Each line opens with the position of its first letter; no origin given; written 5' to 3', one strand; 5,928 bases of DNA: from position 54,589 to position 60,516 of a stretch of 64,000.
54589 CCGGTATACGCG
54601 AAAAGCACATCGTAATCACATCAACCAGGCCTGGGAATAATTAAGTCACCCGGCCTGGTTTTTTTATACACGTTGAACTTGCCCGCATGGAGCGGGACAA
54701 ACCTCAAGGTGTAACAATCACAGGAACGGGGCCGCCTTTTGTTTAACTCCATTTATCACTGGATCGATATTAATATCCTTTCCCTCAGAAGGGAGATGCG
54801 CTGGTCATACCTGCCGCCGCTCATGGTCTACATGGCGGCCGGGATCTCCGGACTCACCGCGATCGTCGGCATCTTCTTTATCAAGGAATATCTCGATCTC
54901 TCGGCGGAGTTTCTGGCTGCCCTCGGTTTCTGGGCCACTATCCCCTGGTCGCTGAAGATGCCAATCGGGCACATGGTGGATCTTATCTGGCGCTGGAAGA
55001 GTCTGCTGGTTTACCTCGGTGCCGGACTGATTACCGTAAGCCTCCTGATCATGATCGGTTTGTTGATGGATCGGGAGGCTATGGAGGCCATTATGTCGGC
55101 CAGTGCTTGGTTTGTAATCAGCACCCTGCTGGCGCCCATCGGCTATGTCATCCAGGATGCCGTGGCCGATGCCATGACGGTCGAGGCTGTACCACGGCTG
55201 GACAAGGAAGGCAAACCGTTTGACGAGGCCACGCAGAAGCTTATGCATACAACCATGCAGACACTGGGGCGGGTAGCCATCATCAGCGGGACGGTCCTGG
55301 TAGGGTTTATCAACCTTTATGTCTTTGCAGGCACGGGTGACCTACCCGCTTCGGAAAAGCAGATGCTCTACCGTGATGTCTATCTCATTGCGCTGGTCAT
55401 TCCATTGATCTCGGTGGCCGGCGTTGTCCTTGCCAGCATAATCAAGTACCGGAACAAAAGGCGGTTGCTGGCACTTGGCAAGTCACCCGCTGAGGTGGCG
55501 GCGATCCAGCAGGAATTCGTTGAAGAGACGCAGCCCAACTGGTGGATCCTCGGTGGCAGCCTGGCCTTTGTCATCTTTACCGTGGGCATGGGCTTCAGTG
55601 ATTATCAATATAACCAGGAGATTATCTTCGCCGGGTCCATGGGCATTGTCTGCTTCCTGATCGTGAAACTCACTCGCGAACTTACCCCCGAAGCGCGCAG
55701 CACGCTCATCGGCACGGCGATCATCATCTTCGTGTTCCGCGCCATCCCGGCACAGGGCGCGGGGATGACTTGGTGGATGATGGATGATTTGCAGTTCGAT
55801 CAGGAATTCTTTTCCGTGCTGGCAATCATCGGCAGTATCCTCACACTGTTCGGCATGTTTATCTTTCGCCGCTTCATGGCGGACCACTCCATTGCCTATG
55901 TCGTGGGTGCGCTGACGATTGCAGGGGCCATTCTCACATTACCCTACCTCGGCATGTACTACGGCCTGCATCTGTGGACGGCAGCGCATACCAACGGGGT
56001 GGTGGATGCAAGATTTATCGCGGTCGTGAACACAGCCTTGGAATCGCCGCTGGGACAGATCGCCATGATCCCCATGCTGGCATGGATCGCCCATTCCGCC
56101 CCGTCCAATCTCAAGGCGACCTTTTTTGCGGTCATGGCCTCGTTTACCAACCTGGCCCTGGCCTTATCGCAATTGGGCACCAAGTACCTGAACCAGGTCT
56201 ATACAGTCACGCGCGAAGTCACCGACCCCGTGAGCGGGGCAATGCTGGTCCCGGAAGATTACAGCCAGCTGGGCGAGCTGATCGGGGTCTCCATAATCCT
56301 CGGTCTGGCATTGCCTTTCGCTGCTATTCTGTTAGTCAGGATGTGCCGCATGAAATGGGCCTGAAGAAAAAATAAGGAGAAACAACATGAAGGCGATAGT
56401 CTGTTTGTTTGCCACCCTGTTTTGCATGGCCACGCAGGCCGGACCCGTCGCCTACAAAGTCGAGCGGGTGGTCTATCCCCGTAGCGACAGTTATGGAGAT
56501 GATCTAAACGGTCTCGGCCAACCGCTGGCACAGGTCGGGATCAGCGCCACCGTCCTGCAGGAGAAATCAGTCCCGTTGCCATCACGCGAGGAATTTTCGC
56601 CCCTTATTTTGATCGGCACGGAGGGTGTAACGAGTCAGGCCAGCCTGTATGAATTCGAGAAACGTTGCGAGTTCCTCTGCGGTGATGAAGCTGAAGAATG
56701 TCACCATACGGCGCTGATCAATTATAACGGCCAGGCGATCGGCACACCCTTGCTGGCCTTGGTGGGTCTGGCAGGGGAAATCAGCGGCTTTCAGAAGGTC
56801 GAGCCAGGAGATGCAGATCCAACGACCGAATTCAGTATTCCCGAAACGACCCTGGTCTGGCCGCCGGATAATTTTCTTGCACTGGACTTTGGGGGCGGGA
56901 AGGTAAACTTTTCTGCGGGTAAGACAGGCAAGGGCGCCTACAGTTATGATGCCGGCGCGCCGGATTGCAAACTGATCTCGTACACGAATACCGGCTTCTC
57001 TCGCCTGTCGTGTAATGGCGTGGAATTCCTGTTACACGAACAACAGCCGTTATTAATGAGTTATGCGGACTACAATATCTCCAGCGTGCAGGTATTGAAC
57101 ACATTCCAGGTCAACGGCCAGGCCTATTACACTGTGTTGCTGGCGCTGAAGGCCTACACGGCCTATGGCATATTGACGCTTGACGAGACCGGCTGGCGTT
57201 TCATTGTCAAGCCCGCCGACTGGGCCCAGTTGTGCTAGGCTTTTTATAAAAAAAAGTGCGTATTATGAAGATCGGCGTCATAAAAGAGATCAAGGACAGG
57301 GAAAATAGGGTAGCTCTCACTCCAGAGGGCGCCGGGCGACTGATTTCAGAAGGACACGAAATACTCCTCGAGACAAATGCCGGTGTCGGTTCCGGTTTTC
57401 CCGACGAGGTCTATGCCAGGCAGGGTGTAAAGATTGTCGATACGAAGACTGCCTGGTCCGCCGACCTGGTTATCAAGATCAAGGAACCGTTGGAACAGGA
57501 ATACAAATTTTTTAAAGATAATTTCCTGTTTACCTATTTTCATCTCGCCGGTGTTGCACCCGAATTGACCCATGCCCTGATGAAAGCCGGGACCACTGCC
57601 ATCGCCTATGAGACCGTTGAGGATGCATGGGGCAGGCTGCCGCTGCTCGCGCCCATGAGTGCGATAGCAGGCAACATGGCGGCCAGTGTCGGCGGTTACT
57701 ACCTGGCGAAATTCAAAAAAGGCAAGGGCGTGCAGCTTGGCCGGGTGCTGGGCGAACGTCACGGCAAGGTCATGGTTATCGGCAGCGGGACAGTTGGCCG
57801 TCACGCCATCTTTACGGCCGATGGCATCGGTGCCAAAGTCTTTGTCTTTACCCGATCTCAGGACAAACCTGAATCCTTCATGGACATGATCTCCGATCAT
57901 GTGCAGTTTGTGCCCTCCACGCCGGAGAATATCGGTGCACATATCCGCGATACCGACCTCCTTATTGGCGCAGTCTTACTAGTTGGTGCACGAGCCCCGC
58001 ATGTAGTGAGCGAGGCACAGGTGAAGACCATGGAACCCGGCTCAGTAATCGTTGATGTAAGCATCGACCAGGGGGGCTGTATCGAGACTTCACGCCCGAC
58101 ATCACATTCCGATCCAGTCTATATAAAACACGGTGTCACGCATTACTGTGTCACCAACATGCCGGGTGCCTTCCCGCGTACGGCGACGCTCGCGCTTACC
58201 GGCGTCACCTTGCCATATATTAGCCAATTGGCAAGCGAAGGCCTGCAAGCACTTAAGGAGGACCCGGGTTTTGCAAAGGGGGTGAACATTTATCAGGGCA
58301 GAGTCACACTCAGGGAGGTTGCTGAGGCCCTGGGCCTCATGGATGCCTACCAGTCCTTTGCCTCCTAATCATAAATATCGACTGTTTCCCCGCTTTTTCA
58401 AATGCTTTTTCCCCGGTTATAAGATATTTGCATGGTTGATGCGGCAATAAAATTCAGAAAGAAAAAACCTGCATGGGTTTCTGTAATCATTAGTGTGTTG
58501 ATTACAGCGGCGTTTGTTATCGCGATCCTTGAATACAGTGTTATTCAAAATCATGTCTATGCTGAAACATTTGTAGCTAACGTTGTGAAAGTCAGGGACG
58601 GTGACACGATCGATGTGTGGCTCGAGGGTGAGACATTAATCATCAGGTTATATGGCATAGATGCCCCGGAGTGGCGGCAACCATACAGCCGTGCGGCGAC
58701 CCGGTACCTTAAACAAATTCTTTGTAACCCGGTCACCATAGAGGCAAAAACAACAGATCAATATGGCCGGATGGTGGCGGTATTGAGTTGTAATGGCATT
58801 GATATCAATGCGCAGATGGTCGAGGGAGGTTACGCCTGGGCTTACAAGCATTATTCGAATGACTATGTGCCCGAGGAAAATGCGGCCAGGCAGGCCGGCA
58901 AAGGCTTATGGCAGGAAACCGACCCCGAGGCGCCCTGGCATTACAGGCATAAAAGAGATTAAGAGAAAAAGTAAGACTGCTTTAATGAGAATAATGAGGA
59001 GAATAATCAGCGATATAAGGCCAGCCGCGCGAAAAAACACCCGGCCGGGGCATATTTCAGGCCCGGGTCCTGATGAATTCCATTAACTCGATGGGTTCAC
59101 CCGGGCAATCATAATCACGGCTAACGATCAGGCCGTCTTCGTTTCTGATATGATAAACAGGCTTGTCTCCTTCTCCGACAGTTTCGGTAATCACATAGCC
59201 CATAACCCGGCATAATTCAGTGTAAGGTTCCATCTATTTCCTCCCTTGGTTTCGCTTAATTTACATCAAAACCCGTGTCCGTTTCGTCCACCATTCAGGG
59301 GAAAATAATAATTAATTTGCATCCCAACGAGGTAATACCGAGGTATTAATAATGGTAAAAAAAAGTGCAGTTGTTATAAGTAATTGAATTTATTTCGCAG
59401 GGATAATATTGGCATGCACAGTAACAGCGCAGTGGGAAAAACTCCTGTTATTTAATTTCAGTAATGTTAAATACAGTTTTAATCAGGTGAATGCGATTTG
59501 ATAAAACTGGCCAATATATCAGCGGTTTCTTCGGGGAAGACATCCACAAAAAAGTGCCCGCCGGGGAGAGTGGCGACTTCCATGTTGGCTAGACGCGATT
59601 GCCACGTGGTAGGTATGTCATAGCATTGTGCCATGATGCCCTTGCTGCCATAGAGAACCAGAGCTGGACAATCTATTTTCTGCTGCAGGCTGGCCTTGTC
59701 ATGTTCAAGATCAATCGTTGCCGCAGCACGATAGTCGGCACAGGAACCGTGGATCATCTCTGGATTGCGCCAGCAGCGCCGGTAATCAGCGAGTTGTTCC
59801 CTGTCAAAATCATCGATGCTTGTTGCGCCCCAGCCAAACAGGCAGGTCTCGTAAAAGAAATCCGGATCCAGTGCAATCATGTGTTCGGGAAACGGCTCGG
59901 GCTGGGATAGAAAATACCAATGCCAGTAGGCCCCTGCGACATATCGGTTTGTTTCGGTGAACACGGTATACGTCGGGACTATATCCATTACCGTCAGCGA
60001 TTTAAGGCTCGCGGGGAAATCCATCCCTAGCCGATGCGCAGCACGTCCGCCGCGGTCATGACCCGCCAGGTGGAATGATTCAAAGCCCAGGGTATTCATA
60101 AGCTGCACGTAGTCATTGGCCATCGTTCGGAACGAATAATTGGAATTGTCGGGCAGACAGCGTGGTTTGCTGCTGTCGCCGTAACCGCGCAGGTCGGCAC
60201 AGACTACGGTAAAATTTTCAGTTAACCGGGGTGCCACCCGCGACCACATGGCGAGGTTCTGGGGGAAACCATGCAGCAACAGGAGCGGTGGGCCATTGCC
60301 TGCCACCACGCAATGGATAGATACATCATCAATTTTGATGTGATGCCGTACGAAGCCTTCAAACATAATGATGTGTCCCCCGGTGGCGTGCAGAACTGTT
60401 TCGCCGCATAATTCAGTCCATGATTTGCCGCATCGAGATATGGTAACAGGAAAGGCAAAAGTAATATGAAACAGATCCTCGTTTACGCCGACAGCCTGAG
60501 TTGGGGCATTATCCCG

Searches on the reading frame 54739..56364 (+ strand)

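Call 87: search_protein_families(library=pfam, proteins=[window:54739-56364:+], max_evalue=0.00001)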
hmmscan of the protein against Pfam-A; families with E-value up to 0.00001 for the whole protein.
window:54739-56364:+ (541 aa): 1 family
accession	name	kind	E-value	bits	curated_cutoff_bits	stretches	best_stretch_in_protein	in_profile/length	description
PF03092.22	BT1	-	1.1e-16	61.1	22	1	322-536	216-418/432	BT1 family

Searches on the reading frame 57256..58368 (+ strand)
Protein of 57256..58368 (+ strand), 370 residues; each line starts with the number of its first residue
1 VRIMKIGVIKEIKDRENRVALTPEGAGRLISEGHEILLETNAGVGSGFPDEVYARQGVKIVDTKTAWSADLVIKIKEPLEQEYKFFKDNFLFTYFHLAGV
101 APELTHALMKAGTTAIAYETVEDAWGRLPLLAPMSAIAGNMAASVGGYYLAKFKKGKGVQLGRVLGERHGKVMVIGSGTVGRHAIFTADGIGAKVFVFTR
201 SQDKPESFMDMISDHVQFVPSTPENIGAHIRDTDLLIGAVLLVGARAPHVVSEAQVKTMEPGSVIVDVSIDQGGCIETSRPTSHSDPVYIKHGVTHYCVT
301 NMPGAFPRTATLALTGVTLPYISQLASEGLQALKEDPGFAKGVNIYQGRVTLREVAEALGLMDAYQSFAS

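Call 87: search_protein_families(library=pfam, proteins=[window:57256-58368:+], max_evalue=0.00001)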
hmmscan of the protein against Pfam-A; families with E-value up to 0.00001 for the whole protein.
window:57256-58368:+ (370 aa): 2 families
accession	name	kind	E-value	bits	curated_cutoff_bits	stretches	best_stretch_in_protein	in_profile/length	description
PF01262.27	AlaDh_PNT_C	-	2.3e-71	240.1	23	1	142-351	1-212/214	Alanine dehydrogenase/PNT, C-terminal domain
PF05222.21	AlaDh_PNT_N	-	8.3e-42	143.1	30.4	1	7-138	1-136/136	Alanine dehydrogenase/PNT, N-terminal domain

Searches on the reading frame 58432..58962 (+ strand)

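Call 87: search_protein_families(library=pfam, proteins=[window:58432-58962:+], max_evalue=0.00001)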
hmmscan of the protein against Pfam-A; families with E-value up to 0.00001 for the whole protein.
window:58432-58962:+ (176 aa): 1 family
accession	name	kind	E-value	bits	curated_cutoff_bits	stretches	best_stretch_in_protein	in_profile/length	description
PF00565.23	SNase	-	1.3e-20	74.3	21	1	71-161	2-106/107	Staphylococcal nuclease homologue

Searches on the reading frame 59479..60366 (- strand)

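Call 87: search_protein_families(library=pfam, proteins=[window:59479-60366:-], max_evalue=0.00001)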
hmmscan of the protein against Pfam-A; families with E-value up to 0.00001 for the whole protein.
window:59479-60366:- (295 aa): 2 families
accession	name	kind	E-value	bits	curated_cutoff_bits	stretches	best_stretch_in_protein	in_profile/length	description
PF00561.26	Abhydrolase_1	-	1.1e-35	123.9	25.8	1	26-275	1-242/245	alpha/beta hydrolase fold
PF12697.13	Abhydrolase_6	-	1.1e-13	52.8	26.3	1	28-283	1-216/217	Alpha/beta hydrolase family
